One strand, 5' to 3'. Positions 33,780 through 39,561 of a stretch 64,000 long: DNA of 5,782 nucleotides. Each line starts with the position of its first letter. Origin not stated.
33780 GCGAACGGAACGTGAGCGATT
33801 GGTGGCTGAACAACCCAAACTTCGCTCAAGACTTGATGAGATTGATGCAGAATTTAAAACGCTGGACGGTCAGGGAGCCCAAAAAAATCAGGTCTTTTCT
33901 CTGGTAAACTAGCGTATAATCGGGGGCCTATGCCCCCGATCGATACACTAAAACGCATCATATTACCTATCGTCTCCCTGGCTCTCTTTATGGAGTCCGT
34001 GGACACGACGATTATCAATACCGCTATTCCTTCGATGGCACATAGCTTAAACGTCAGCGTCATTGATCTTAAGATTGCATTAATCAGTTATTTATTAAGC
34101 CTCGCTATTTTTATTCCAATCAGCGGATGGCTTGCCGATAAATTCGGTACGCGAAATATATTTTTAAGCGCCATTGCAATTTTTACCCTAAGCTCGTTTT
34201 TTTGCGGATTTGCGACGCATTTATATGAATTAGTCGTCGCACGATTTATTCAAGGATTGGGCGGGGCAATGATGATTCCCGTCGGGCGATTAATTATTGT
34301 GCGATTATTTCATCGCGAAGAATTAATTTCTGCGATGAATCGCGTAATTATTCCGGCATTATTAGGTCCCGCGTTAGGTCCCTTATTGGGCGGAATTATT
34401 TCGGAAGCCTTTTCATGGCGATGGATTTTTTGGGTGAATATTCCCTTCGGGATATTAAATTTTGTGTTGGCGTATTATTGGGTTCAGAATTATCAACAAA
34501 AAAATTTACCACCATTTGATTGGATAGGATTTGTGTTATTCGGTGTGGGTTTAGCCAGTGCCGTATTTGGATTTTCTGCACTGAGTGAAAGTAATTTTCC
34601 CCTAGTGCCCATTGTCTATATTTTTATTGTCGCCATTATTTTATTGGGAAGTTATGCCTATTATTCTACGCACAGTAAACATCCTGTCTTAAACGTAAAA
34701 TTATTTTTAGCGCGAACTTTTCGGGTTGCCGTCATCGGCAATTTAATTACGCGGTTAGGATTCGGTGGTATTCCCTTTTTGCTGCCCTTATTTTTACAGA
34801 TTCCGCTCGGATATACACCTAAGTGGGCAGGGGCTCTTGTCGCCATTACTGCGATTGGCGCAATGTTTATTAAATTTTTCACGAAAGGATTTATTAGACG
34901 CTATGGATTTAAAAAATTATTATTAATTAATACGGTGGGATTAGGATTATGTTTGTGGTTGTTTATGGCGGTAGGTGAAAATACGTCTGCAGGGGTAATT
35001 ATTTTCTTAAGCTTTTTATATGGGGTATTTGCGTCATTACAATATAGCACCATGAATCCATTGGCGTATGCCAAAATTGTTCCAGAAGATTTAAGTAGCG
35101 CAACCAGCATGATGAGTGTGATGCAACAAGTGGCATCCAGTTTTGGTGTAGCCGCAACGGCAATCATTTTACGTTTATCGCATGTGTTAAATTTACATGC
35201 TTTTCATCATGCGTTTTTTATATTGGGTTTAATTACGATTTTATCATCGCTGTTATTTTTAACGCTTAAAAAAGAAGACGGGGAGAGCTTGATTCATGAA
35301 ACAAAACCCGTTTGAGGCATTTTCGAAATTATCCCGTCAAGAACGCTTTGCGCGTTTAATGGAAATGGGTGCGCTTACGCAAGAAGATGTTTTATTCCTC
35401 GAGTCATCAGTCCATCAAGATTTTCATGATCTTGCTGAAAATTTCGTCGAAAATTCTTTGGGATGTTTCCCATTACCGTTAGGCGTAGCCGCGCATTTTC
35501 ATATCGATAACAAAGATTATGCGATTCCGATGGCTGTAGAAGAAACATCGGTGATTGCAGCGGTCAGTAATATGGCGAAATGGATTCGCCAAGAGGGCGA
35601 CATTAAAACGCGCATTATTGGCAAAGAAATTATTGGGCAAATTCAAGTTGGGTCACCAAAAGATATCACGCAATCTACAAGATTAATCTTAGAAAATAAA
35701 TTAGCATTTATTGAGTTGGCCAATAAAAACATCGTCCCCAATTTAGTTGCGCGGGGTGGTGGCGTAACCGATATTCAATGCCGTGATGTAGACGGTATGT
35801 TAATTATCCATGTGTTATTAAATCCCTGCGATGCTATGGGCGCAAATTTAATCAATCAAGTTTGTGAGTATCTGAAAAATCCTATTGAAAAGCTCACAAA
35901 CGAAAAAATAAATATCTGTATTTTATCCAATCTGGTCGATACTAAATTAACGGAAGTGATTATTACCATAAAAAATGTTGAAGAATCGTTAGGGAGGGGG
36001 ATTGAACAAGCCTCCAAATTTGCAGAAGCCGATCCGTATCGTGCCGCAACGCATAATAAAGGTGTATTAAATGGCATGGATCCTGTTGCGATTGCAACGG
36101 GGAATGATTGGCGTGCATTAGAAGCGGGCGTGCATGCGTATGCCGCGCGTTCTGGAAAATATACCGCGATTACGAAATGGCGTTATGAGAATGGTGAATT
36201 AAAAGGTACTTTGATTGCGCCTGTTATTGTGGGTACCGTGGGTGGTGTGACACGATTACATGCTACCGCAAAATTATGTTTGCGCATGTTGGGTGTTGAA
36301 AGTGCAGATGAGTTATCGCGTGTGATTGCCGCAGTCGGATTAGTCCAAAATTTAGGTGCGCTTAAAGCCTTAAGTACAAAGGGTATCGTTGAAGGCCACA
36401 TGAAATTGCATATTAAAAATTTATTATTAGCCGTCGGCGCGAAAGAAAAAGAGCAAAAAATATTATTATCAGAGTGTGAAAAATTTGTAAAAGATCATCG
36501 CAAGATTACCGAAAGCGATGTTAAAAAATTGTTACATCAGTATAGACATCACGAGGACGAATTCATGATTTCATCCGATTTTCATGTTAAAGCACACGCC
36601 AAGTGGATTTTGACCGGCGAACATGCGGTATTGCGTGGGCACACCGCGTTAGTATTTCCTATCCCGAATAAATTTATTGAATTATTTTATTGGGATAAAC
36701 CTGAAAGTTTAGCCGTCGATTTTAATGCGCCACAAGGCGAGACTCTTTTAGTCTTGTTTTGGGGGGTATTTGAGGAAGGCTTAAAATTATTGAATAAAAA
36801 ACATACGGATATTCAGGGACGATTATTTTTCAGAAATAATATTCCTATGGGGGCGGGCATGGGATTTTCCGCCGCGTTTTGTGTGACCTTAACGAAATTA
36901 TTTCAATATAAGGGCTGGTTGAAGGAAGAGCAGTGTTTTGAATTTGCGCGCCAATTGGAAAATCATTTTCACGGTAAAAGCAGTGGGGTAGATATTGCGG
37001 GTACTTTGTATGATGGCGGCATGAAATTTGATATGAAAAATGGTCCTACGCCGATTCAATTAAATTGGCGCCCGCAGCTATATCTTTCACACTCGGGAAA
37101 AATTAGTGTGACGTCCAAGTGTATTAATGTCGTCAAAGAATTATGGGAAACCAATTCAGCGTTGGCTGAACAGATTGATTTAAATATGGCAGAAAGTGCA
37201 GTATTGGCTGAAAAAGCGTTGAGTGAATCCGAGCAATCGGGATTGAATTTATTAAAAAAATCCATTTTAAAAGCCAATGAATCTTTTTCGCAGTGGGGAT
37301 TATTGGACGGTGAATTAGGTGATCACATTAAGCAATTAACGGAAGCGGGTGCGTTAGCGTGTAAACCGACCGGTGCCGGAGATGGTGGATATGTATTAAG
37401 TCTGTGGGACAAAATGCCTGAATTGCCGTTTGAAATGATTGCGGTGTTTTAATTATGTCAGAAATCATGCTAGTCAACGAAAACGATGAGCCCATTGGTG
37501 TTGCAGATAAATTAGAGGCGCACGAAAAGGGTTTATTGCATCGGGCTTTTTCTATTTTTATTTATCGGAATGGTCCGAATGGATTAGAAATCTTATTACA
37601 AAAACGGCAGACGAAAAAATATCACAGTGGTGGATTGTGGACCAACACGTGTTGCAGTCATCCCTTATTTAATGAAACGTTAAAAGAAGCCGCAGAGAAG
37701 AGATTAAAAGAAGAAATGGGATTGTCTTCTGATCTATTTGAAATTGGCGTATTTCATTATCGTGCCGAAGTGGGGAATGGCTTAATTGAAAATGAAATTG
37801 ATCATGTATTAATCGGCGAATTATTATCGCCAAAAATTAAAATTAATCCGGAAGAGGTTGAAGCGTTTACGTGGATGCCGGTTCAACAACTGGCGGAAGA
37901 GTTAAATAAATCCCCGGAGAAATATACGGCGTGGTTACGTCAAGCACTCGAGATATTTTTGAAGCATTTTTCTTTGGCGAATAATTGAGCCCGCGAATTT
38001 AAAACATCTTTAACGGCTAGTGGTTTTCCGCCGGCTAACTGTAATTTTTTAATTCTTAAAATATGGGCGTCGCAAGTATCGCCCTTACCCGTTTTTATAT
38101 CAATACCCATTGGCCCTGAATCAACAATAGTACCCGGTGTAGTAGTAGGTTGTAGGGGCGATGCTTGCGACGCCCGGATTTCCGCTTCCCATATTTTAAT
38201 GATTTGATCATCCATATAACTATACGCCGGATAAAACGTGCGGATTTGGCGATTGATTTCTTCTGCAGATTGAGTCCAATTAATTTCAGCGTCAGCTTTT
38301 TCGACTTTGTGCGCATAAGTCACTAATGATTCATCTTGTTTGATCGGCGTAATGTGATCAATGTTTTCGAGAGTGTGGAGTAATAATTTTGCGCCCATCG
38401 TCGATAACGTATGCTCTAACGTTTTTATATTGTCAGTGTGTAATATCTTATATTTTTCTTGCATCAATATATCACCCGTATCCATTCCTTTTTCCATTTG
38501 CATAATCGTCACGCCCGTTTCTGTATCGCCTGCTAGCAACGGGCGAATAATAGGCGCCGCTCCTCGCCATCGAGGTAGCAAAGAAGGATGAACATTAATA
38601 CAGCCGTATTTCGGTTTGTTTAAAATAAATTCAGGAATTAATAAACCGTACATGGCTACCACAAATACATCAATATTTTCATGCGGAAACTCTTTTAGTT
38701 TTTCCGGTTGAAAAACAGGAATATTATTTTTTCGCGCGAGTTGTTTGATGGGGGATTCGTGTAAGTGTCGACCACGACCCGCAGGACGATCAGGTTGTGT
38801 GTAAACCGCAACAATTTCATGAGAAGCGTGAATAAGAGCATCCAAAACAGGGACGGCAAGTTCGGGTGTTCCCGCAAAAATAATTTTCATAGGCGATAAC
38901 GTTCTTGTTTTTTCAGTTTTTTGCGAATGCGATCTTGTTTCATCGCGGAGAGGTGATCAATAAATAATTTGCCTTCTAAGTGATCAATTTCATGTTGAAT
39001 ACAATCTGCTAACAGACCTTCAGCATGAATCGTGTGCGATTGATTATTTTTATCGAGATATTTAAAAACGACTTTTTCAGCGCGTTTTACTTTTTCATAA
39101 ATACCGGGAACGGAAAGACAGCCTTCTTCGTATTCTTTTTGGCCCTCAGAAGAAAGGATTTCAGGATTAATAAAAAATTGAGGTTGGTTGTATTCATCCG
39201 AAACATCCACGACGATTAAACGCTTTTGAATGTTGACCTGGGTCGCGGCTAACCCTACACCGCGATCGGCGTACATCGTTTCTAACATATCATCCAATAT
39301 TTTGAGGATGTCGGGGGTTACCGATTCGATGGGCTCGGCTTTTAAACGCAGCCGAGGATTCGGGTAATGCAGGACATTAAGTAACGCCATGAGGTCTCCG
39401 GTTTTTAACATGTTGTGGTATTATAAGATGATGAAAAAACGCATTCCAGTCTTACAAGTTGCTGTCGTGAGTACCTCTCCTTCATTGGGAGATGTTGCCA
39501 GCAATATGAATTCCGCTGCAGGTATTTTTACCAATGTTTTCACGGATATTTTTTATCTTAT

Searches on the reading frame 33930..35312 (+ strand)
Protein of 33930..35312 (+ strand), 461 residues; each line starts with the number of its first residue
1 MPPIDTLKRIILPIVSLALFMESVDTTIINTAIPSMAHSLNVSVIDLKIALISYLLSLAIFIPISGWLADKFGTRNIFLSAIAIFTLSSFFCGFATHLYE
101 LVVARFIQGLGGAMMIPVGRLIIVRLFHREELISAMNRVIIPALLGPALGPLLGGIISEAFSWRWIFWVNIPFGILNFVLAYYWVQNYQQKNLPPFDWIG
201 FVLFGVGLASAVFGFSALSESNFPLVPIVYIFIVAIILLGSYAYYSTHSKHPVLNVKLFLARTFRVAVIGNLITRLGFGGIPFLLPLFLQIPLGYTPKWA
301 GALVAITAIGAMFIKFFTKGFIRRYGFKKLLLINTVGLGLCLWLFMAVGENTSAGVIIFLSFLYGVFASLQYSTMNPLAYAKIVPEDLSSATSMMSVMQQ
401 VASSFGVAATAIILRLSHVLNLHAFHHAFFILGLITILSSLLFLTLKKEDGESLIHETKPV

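Call 26: search_protein_families(library=pfam, proteins=[window:33930-35312:+], max_evalue=0.0001)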
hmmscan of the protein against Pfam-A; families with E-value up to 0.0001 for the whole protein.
window:33930-35312:+ (461 aa): 4 families
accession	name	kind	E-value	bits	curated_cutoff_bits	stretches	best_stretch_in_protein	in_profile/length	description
PF07690.21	MFS_1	-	7.6e-55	186.6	33.4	2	16-245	2-225/347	Major Facilitator Superfamily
PF00083.30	Sugar_tr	-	2.6e-08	33.6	22.3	0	14-182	4-189/452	Sugar (and other) transporter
PF05977.19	MFS_3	-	9.6e-07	28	27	1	37-194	42-199/524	Transmembrane secretion effector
PF06609.19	TRI12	-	9.4e-05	21.5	23.2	1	56-248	89-293/599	Fungal trichothecene efflux pump (TRI12)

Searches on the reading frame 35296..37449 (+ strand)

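Call 26: search_protein_families(library=pfam, proteins=[window:35296-37449:+], max_evalue=0.0001)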
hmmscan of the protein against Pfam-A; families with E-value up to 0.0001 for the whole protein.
window:35296-37449:+ (718 aa): 2 families
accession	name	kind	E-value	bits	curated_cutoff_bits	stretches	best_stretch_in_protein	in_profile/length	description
PF00368.23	HMG-CoA_red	-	6.8e-90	302.2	27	1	19-372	7-367/368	Hydroxymethylglutaryl-coenzyme A reductase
PF00288.32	GHMP_kinases_N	-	2.3e-11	44.2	22.3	1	497-574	8-87/87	GHMP kinases N terminal domain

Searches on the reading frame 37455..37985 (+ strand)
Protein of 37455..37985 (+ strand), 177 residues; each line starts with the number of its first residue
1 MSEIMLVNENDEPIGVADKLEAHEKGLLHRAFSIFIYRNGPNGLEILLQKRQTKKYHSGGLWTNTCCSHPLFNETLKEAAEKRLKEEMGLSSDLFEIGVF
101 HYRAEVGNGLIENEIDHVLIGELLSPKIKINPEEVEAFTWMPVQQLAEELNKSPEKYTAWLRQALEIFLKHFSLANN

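Call 26: search_protein_families(library=pfam, proteins=[window:37455-37985:+], max_evalue=0.0001)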
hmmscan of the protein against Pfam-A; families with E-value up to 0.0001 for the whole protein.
window:37455-37985:+ (177 aa): 1 family
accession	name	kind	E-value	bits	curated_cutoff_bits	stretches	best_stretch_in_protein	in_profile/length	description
PF00293.34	NUDIX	-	2.7e-16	60.2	21.1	1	28-161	2-134/134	NUDIX domain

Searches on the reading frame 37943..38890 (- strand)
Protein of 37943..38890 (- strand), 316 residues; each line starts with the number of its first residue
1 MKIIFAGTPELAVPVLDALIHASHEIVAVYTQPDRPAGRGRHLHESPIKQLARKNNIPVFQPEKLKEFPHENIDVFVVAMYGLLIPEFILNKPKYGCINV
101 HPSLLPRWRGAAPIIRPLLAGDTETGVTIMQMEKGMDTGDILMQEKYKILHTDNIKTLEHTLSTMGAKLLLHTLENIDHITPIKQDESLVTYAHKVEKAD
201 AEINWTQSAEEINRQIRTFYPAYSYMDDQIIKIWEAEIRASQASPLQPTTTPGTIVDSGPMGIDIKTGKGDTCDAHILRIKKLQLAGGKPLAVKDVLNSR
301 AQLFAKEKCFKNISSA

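Call 27: search_protein_families(library=pfam, proteins=[window:37943-38890:-], max_evalue=0.0001)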
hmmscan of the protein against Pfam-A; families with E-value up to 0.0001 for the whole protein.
window:37943-38890:- (316 aa): 2 families
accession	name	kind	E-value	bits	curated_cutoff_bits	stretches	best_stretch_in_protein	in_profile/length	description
PF00551.24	Formyl_trans_N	-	4.2e-43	147.6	26.1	1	1-173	1-180/181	Formyl transferase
PF02911.23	Formyl_trans_C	-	3.5e-20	72.5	21.1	1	195-300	1-99/100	Formyl transferase, C-terminal domain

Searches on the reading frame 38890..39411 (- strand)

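Call 27: search_protein_families(library=pfam, proteins=[window:38890-39411:-], max_evalue=0.0001)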
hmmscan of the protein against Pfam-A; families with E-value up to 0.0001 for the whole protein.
window:38890-39411:- (174 aa): 1 family
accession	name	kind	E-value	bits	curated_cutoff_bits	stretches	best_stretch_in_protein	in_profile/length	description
PF01327.26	Pep_deformylase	-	3.5e-53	179.8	22.8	1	11-159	2-155/156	Polypeptide deformylase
